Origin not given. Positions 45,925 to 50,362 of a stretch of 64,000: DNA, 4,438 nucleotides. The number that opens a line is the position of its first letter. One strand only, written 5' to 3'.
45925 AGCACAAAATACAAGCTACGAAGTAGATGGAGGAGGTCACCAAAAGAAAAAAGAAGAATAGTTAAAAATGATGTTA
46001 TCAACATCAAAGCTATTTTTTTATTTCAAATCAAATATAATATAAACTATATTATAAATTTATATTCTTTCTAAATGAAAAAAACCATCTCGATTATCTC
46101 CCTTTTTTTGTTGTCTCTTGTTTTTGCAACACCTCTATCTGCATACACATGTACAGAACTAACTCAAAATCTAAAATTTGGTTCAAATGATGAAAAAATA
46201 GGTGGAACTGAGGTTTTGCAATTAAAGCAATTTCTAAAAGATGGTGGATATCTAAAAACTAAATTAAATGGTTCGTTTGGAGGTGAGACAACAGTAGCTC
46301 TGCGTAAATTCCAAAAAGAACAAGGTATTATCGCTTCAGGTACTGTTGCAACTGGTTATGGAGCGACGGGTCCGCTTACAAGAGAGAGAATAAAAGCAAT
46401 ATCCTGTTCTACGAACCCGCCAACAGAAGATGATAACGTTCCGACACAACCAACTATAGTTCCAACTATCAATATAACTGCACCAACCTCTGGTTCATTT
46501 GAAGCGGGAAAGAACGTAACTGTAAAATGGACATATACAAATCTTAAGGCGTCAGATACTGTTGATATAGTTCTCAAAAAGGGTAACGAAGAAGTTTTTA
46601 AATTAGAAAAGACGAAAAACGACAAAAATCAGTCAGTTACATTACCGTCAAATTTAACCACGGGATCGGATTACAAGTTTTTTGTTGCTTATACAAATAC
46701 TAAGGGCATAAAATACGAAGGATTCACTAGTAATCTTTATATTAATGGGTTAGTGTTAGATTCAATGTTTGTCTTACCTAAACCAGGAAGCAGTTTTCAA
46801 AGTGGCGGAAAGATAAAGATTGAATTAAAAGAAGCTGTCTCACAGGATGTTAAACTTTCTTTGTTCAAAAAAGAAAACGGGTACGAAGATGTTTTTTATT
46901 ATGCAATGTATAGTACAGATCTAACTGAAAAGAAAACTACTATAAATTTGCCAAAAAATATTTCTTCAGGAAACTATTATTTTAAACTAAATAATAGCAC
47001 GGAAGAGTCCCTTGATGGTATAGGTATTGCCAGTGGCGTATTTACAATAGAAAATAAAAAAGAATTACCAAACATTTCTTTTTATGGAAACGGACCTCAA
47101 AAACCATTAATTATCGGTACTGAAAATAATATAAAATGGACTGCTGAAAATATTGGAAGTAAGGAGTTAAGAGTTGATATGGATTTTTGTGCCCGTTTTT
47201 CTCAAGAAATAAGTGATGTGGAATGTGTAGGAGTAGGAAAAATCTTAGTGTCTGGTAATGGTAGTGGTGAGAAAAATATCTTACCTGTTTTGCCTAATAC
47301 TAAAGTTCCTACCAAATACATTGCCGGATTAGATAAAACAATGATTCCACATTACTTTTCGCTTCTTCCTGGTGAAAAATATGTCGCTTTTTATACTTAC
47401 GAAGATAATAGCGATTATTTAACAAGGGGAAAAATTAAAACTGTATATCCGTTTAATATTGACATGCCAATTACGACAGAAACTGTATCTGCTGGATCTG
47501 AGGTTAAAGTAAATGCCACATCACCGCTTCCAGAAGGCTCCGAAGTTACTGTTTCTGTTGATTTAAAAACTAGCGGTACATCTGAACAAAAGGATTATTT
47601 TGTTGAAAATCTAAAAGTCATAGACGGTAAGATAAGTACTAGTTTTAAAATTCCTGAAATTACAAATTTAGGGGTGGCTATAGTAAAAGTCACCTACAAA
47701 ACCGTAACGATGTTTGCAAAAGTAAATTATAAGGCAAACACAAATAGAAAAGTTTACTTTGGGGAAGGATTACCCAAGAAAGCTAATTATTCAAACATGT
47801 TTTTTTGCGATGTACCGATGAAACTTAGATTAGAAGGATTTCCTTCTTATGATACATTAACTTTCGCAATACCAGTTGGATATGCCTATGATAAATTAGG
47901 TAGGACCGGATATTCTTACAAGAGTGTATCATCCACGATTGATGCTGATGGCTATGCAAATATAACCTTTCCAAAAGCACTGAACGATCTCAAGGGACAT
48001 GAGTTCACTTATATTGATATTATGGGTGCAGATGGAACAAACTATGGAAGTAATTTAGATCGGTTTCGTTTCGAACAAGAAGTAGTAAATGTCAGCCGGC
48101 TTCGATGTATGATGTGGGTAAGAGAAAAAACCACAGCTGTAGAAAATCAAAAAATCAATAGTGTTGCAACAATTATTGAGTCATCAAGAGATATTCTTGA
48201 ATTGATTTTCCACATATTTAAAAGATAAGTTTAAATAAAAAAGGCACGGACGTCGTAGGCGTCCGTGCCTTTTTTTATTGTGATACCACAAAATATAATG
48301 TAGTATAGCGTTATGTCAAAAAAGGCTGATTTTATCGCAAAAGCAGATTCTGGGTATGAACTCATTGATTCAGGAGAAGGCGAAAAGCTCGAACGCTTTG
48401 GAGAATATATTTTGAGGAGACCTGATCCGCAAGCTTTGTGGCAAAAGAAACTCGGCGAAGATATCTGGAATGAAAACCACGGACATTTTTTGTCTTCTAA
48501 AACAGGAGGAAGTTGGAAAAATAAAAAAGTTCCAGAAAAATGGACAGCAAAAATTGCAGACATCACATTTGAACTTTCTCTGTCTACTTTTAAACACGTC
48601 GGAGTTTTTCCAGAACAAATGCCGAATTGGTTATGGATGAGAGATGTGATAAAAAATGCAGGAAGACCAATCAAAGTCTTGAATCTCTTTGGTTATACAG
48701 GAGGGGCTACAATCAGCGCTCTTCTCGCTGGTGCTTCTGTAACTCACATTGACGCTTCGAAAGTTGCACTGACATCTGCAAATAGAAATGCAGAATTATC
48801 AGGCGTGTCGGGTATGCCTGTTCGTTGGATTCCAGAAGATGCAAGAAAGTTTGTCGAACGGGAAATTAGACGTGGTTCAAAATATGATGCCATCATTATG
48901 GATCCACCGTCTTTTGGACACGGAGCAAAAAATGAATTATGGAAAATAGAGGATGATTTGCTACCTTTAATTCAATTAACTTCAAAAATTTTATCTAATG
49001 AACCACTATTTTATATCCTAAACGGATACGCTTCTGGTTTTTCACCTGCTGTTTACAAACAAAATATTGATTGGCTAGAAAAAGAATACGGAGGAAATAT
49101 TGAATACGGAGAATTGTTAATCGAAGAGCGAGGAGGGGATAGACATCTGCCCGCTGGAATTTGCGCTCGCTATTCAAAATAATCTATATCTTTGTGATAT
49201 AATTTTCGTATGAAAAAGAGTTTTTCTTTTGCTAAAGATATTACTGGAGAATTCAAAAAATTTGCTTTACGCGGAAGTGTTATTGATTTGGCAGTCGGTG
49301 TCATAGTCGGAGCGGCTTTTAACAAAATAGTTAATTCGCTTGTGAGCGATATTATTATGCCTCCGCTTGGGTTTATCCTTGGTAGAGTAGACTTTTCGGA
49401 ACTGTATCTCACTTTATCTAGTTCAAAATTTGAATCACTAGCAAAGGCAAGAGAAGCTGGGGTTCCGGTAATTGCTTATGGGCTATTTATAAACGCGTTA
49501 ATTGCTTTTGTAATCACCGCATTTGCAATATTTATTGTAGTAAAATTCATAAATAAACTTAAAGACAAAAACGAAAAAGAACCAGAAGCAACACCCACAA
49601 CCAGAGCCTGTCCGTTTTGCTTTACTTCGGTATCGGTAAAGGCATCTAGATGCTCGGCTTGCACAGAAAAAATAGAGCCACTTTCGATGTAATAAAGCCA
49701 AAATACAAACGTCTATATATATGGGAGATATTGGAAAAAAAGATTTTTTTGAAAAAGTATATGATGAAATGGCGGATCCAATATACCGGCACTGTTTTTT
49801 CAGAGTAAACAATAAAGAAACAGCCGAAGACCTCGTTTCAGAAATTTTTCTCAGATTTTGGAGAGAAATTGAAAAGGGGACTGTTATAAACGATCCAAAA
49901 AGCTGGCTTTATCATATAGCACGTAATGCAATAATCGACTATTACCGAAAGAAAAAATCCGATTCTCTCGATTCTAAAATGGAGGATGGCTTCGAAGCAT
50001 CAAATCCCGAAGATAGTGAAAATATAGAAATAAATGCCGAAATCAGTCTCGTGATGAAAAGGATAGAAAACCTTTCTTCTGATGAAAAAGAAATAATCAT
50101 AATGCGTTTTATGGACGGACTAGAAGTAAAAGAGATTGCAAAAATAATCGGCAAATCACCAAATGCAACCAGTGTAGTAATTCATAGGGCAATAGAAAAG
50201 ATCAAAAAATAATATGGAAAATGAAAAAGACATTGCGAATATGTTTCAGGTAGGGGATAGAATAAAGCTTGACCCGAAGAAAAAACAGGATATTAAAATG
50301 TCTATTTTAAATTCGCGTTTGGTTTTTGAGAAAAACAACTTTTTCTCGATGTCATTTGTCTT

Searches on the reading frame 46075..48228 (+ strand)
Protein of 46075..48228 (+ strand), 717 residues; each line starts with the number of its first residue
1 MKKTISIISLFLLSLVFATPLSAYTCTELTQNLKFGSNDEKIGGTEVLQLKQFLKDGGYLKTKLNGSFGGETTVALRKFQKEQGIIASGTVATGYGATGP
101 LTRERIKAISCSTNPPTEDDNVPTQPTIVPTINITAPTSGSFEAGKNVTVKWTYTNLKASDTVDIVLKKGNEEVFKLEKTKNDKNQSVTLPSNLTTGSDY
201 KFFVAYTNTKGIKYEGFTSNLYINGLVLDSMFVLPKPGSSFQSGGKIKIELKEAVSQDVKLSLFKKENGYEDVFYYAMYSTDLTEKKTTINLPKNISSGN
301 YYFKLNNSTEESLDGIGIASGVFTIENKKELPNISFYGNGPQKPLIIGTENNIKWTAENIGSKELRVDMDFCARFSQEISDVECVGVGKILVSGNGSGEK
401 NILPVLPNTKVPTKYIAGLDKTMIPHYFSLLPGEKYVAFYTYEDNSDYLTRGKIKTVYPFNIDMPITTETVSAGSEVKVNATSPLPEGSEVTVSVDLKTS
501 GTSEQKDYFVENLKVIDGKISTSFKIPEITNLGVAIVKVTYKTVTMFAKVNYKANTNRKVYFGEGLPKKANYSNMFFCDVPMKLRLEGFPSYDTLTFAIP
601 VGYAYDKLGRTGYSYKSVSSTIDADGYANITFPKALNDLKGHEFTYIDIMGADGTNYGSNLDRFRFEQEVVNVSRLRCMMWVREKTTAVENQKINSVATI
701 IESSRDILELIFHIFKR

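Call 31: search_protein_families(library=pfam, proteins=[window:46075-48228:+], max_evalue=0.001)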
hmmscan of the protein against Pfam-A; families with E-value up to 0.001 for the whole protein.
window:46075-48228:+ (717 aa): 2 families
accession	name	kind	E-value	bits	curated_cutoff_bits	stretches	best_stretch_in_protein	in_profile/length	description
PF10342.15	Kre9_KNH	-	5.7e-07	30.6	24.6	1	140-208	6-79/94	Kre9/KNH-like N-terminal Ig-like domain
PF01471.23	PG_binding_1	-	1e-06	29.2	23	1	44-90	2-48/57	Putative peptidoglycan binding domain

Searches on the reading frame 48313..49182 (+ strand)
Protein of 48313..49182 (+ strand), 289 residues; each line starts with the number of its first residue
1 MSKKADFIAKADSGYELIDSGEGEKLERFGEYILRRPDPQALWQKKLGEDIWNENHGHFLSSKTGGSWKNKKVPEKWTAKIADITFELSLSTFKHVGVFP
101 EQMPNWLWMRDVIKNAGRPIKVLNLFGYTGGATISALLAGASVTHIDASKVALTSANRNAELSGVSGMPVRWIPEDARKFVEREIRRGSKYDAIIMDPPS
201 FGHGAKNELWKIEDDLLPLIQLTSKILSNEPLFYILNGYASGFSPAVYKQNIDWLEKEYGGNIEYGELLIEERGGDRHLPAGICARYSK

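Call 31: search_protein_families(library=pfam, proteins=[window:48313-49182:+], max_evalue=0.001)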
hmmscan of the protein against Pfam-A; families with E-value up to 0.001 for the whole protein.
window:48313-49182:+ (289 aa): 3 families
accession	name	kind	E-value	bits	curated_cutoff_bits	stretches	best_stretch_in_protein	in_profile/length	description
PF10672.15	Methyltrans_SAM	-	9.8e-13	48.4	27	1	61-205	70-210/286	S-adenosylmethionine-dependent methyltransferase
PF03602.21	Cons_hypoth95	-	3.1e-06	27.4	24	1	112-199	35-122/182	Conserved hypothetical protein 95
PF09445.16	Methyltransf_15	-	3.8e-05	23.8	22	1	122-217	4-99/165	RNA cap guanine-N2 methyltransferase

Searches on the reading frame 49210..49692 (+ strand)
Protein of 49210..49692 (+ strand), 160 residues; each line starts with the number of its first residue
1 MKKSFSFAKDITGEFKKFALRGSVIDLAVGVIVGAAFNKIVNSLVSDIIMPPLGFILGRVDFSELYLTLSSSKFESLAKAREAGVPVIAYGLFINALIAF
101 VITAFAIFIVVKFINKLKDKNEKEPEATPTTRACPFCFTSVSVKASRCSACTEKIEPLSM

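Call 31: search_protein_families(library=pfam, proteins=[window:49210-49692:+], max_evalue=0.001)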
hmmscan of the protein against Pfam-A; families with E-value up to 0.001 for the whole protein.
window:49210-49692:+ (160 aa): 1 family
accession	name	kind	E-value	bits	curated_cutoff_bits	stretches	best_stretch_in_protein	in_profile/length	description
PF01741.23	MscL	-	1.6e-39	135.4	27.4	1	13-130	3-110/123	Large-conductance mechanosensitive channel, MscL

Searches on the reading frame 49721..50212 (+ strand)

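Call 31: search_protein_families(library=pfam, proteins=[window:49721-50212:+], max_evalue=0.001)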
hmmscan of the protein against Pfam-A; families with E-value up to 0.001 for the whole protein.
window:49721-50212:+ (163 aa): 4 families
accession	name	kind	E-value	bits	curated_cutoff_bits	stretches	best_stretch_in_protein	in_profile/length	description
PF04542.20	Sigma70_r2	-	1.9e-16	60.1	24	1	14-79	2-69/71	Sigma-70 region 2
PF08281.18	Sigma70_r4_2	-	2.2e-10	40.5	25.7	1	111-161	4-54/54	Sigma-70, region 4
PF04545.22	Sigma70_r4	-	2.1e-08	34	24.1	1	116-163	3-50/50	Sigma-70, region 4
PF07638.17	Sigma70_ECF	-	1.5e-05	25.5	21.1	1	6-150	18-168/185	ECF sigma factor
